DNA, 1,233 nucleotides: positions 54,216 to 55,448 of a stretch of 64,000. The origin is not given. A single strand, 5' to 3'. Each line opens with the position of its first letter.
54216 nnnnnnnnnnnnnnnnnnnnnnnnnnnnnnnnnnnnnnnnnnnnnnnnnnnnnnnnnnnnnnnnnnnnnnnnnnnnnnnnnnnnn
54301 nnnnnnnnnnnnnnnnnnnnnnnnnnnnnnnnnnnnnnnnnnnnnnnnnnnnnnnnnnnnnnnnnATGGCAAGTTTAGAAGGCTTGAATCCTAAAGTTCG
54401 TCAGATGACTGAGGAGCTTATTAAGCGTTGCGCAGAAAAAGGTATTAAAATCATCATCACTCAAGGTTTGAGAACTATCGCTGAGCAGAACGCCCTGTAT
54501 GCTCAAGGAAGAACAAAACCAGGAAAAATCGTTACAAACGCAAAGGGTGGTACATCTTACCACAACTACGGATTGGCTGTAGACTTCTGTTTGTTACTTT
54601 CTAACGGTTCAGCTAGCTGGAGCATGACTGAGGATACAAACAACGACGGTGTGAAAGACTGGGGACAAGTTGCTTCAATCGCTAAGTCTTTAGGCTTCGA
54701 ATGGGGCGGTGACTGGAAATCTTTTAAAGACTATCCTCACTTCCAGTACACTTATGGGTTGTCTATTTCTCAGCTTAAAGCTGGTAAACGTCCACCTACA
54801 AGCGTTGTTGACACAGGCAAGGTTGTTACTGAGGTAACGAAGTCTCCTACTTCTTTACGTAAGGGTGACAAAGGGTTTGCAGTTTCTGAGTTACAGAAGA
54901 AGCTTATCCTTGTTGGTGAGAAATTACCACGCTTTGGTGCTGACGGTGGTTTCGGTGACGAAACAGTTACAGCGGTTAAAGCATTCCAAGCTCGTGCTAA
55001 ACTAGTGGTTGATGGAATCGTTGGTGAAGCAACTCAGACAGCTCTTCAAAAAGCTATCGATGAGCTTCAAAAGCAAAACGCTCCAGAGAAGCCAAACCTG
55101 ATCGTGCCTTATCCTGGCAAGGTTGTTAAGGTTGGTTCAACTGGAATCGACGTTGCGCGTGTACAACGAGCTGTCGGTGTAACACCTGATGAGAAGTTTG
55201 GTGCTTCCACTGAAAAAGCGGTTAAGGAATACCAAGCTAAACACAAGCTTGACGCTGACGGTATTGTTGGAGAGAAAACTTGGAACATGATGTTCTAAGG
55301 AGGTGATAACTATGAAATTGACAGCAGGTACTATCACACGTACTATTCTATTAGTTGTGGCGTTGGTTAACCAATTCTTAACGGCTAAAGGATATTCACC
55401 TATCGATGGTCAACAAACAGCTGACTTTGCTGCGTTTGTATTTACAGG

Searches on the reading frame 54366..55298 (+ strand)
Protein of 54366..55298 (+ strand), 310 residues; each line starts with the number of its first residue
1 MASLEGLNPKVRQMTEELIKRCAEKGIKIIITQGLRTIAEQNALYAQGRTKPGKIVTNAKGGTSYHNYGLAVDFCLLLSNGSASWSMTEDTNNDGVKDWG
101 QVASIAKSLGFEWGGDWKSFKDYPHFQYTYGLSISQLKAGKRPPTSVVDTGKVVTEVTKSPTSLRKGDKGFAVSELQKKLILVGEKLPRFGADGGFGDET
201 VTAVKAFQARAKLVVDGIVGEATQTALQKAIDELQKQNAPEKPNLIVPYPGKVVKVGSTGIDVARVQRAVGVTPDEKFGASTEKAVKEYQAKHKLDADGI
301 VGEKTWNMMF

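Call 8: search_protein_families(library=pfam, proteins=[window:54366-55298:+])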
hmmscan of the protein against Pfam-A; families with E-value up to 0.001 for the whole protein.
window:54366-55298:+ (310 aa): 4 families
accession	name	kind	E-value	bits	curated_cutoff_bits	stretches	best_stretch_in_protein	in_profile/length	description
PF01471.23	PG_binding_1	-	1.7e-26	92.6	23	2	172-227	4-57/57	Putative peptidoglycan binding domain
PF13539.11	Peptidase_M15_4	-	2.7e-19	70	25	1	58-128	2-70/70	D-alanyl-D-alanine carboxypeptidase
PF02557.22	VanY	-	7.5e-12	45.6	25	1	7-114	4-109/132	D-alanyl-D-alanine carboxypeptidase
PF09374.15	PG_binding_3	-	1.8e-08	34.9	24.6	0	212-236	16-33/76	Predicted Peptidoglycan domain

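Call 56: find_homologous_proteins(query=window:54366-55295:+, max_evalue=1e-30)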
Query window:54366-55295:+ (310 aa): 2849 proteins with E <= 1e-30 among 8000 candidates; the best 120 are listed.
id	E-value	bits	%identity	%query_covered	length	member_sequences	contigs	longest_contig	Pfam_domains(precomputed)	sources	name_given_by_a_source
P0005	1.0e-202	690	100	100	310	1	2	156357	PF02557.23,PF09374.16,PF13539.12,PF01471.24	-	-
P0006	8.4e-191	651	94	100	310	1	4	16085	PF02557.23,PF09374.16,PF13539.12,PF01471.24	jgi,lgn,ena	-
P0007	5.8e-97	343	54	100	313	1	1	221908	PF02557.23,PF09374.16,PF13539.12,PF01471.24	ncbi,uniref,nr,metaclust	ncbi:L-alanoyl-D-glutamate peptidase [Bacillus phage SP-15]|uniref:L-alanoyl-D-glutamate peptidase n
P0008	4.2e-85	304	54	95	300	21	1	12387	PF02557.23,PF09374.16,PF13539.12,PF01471.24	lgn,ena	-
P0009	5.7e-85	303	51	99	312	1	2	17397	PF02557.23,PF09374.16,PF13539.12,PF01471.24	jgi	jgi:peptidoglycan L-alanyl-D-glutamate endopeptidase CwlK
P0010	4.6e-84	300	50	99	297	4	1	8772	PF02557.23,PF09374.16,PF13539.12,PF01471.24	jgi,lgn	jgi:peptidoglycan L-alanyl-D-glutamate endopeptidase CwlK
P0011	1.5e-80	289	45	99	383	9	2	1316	PF02557.23,PF09374.16,PF13539.12,PF01471.24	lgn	-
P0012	5.4e-80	287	52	95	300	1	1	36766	PF02557.23,PF09374.16,PF13539.12,PF01471.24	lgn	-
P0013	1.8e-79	285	51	98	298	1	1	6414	PF02557.23,PF09374.16,PF13539.12,PF01471.24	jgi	-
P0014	3.1e-78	281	42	99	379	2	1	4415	PF02557.23,PF09374.16,PF13539.12,PF01471.24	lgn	-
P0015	1.5e-77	279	49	98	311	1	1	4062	PF02557.23,PF13539.12,PF01471.24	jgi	jgi:peptidoglycan hydrolase-like protein with peptidoglycan-binding domain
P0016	3.6e-76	274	42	96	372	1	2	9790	PF02557.23,PF09374.16,PF13539.12,PF01471.24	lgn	-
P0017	6.5e-76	274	54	73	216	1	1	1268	PF02557.23,PF13539.12,PF01471.24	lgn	-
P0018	6.4e-75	270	47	98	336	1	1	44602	PF02557.23,PF13539.12,PF01471.24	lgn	-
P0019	5.5e-74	267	50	98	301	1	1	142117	PF02557.23,PF09374.16,PF13539.12,PF01471.24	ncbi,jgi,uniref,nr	ncbi:peptidoglycan-binding protein [Niallia sp.]|uniref:peptidoglycan-binding protein n=1 Tax=Nialli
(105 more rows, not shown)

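Call 57: find_encoding_contigs(protein=P0008, flank=5000, max_places=6)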
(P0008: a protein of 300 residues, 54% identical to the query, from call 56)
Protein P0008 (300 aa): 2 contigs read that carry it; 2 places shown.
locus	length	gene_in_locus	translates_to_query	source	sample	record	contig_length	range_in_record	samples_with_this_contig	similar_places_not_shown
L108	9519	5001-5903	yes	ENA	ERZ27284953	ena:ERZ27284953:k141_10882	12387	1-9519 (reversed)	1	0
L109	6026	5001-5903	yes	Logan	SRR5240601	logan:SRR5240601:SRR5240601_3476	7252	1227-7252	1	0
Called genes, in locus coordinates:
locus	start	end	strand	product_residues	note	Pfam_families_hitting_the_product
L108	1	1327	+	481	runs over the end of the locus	PF18994:Prophage_tailD1, PF26674:Prophage_tail_N2, PF06605:Prophage_tail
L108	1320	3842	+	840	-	-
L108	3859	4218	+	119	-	-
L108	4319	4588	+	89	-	PF10779:XhlA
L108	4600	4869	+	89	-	PF04688:Holin_SPP1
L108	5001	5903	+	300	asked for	PF02557:VanY, PF13539:Peptidase_M15_4, PF01471:PG_binding_1, PF09374:PG_binding_3 (faint), PF01471:PG_binding_1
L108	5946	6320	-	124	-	PF26325:YhjD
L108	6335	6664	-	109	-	PF08863:YolD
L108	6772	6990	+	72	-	-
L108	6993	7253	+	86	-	PF08863:YolD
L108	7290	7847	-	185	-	-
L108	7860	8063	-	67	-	PF13443:HTH_26 (weak), PF01381:HTH_3 (weak)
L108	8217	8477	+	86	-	-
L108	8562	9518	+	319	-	?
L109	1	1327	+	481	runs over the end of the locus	PF18994:Prophage_tailD1, PF26674:Prophage_tail_N2, PF06605:Prophage_tail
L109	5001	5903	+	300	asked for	PF02557:VanY, PF13539:Peptidase_M15_4, PF01471:PG_binding_1, PF09374:PG_binding_3 (faint), PF01471:PG_binding_1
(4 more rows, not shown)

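Call 58: find_encoding_contigs(protein=P0005, flank=1000, max_places=3)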
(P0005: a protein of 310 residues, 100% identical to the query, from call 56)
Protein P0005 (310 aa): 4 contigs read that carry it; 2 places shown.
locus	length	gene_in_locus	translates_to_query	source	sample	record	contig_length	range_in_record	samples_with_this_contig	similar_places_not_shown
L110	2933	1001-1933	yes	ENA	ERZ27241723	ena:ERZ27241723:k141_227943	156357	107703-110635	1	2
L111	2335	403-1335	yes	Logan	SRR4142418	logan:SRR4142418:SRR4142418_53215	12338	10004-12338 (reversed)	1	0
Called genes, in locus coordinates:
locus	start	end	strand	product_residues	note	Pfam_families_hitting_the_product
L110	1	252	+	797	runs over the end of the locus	PF00176:SNF2-rel_dom, PF00270:DEAD, PF04851:ResIII, PF00271:Helicase_C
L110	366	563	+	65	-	-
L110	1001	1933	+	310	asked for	PF02557:VanY, PF13539:Peptidase_M15_4, PF01471:PG_binding_1, PF09374:PG_binding_3 (faint), PF01471:PG_binding_1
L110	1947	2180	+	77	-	PF04688:Holin_SPP1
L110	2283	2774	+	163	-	-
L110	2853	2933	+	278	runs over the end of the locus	PF01149:Fapy_DNA_glyco, PF06831:H2TH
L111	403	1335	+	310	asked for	PF02557:VanY, PF13539:Peptidase_M15_4, PF01471:PG_binding_1, PF09374:PG_binding_3 (faint), PF01471:PG_binding_1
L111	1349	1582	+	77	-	PF04688:Holin_SPP1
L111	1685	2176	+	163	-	-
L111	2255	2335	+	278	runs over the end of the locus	PF01149:Fapy_DNA_glyco, PF06831:H2TH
